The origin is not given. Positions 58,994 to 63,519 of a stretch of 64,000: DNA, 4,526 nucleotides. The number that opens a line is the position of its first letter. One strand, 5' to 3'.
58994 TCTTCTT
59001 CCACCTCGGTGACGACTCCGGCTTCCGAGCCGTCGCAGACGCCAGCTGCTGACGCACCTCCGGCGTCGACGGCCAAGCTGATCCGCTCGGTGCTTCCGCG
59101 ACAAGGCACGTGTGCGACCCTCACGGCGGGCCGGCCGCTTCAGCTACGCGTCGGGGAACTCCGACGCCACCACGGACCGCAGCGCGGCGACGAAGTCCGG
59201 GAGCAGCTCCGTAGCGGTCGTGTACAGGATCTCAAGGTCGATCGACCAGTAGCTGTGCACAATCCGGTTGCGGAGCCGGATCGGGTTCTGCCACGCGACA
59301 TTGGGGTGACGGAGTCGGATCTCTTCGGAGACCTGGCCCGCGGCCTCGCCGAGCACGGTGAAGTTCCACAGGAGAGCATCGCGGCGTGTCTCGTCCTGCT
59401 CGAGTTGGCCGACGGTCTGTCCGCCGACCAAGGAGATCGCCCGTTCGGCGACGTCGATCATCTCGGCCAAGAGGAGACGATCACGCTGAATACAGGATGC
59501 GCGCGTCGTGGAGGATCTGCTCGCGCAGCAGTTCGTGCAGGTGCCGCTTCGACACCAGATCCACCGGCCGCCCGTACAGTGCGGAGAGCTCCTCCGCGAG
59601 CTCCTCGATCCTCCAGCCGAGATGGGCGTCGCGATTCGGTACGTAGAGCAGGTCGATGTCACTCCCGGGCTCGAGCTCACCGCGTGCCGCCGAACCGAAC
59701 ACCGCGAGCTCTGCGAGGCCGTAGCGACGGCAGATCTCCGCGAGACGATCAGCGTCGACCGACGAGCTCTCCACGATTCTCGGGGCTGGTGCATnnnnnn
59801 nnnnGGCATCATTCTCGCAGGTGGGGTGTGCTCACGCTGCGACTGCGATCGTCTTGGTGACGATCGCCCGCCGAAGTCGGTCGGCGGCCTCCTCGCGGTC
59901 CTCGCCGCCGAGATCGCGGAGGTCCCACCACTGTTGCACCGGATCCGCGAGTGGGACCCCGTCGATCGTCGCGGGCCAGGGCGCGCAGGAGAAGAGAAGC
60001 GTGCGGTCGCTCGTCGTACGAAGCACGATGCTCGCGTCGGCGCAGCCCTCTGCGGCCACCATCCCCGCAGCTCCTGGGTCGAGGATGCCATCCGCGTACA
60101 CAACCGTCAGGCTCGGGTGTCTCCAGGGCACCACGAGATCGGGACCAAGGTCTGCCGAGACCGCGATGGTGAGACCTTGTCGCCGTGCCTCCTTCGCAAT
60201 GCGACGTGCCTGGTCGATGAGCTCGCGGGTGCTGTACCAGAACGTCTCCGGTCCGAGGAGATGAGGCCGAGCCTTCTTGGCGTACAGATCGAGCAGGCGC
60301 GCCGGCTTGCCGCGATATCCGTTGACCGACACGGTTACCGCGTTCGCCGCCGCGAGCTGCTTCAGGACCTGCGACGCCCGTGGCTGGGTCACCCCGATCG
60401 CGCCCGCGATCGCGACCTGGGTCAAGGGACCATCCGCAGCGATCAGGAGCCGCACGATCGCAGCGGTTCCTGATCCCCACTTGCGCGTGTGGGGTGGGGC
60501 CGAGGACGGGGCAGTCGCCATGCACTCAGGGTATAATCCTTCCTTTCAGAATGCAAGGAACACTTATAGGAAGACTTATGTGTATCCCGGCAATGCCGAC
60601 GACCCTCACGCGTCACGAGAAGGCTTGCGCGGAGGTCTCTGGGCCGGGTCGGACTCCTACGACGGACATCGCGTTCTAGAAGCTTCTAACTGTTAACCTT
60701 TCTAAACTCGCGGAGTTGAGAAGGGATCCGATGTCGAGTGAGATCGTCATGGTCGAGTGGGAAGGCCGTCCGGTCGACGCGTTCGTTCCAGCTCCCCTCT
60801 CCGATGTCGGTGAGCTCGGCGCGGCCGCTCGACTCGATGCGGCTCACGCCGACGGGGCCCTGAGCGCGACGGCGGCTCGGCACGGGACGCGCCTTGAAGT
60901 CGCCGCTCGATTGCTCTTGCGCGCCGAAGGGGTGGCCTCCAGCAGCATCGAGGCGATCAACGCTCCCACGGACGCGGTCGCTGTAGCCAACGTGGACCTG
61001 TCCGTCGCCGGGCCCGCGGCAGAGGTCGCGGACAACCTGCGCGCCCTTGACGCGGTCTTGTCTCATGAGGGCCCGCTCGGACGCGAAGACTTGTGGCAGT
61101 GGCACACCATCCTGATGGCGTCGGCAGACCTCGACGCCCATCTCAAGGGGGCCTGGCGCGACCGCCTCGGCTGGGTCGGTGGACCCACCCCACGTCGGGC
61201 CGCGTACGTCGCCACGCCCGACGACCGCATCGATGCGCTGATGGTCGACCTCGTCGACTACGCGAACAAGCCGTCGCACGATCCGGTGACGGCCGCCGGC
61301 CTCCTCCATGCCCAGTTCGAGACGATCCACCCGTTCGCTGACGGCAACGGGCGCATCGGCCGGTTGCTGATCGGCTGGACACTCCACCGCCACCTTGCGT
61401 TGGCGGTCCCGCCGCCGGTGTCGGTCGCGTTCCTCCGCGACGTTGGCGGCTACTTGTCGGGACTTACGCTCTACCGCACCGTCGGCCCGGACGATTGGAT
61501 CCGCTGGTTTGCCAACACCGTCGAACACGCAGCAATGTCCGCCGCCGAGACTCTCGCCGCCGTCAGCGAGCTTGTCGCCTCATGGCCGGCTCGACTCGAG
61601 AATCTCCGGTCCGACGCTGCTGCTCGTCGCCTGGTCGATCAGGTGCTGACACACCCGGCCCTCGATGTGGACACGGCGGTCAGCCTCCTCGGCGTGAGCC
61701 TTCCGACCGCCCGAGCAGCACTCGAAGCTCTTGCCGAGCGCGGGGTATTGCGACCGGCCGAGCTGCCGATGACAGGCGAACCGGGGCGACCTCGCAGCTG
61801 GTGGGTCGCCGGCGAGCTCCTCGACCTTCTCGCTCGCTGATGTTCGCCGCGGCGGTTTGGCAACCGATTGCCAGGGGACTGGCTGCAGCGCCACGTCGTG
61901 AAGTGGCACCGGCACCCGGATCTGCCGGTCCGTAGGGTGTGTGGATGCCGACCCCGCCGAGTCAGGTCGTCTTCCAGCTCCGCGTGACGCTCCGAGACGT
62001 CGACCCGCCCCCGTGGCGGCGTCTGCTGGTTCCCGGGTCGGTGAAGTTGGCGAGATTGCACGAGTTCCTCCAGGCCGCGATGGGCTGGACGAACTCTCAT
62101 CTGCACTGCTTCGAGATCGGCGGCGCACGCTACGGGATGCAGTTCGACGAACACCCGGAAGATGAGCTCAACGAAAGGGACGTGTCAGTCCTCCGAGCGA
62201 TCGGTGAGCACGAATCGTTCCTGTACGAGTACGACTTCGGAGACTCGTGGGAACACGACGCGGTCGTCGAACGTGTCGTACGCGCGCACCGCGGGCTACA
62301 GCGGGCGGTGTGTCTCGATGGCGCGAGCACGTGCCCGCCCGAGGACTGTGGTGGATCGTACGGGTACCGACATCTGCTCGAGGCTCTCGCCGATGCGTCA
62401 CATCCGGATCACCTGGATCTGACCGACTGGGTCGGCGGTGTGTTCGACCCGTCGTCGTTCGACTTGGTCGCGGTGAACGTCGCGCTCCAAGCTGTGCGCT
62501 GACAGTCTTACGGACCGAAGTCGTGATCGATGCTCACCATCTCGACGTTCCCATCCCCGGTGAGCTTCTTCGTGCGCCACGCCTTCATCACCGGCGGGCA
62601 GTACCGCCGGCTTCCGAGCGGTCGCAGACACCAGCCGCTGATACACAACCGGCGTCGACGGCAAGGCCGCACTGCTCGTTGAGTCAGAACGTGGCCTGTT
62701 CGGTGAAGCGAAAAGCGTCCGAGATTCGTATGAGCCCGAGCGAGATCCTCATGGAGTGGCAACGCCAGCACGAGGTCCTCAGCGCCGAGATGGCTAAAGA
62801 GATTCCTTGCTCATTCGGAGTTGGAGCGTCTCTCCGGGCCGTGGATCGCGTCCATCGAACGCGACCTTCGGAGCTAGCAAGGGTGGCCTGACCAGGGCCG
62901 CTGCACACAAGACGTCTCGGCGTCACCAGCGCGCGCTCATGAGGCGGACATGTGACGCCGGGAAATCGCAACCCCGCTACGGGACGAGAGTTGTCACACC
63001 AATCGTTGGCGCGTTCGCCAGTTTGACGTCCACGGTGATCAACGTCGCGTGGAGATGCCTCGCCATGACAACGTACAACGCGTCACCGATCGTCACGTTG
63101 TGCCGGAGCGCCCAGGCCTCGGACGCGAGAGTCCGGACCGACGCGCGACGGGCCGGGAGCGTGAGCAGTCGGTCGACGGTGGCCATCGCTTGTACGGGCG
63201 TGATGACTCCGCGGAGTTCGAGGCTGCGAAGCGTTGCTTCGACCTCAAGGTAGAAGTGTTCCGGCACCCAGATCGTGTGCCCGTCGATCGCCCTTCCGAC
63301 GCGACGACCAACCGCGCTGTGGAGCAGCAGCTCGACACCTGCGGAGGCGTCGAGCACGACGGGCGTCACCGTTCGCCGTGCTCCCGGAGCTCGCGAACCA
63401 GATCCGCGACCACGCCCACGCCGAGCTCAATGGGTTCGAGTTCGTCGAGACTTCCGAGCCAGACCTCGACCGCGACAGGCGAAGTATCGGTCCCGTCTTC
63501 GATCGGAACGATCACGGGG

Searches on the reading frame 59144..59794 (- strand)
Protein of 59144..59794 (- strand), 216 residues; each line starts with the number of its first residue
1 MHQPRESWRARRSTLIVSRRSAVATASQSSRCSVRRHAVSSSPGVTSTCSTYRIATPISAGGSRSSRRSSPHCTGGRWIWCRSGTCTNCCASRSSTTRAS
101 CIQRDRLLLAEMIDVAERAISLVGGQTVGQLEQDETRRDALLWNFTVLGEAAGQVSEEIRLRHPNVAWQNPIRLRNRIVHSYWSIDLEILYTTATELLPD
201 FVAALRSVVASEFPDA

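Call 62: search_protein_families(library=pfam, proteins=[window:59144-59794:-], max_evalue=0.01)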
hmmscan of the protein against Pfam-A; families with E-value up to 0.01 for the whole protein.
window:59144-59794:- (216 aa): 1 family
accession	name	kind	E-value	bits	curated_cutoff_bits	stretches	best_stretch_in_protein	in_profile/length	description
PF01934.22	HepT-like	-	9.1e-20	71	23.5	1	113-207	2-119/120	Ribonuclease HepT-like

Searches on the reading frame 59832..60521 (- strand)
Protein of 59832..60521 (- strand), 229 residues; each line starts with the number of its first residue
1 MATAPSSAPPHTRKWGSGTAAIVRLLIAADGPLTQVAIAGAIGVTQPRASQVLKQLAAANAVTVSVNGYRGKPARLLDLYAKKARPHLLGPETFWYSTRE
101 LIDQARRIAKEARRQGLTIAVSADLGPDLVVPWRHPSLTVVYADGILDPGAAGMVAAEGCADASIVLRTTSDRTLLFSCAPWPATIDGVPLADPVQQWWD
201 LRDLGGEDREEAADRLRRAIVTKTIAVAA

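Call 62: search_protein_families(library=pfam, proteins=[window:59832-60521:-], max_evalue=0.01)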
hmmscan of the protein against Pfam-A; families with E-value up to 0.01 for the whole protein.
window:59832-60521:- (229 aa): 3 families
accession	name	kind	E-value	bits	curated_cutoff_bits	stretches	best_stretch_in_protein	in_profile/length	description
PF24034.1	DUF7343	-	6.8e-05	23.1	27.6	1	21-63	7-49/62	Domain of unknown function (DUF7343)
PF12802.13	MarR_2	-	0.00074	20.1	27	1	25-63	13-51/61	MarR family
PF13545.12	HTH_Crp_2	-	0.00094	19.5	27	1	32-65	22-54/70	Crp-like helix-turn-helix domain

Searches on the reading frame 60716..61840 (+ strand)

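Call 62: search_protein_families(library=pfam, proteins=[window:60716-61840:+], max_evalue=0.01)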
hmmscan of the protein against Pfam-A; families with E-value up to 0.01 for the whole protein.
window:60716-61840:+ (374 aa): 2 families
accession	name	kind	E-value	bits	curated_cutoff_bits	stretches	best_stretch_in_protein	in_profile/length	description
PF02661.23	Fic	-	1.6e-17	64.5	24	1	121-222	2-92/93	Fic/DOC family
PF13784.11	Fic_N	-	0.0013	19.2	26.7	1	56-113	20-79/82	Fic/DOC family N-terminal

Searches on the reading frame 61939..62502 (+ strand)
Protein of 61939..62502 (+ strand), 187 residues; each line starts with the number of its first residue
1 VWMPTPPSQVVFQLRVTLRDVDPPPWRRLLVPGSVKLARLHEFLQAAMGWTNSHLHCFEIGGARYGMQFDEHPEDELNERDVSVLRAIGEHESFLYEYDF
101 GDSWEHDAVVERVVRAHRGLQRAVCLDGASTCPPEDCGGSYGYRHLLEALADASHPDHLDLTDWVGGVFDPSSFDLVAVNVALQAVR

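Call 62: search_protein_families(library=pfam, proteins=[window:61939-62502:+], max_evalue=0.01)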
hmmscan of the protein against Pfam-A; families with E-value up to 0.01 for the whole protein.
window:61939-62502:+ (187 aa): 1 family
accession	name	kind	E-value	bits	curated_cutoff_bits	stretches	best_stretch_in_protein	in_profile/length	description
PF07929.16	PRiA4_ORF3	-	1.5e-59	201.1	26.6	1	11-176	2-171/173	Plasmid pRiA4b ORF-3-like protein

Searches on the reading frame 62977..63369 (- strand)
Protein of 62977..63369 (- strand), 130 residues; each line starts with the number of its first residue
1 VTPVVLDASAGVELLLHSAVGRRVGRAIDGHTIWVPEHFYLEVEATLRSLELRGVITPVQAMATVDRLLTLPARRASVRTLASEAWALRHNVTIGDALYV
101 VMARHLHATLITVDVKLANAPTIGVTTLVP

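Call 62: search_protein_families(library=pfam, proteins=[window:62977-63369:-], max_evalue=0.01)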
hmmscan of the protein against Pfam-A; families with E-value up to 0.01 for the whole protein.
window:62977-63369:- (130 aa): 1 family
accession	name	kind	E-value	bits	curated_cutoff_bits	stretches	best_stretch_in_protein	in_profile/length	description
PF01850.27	PIN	-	4.5e-08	34.2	23.6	1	4-120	1-117/120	PIN domain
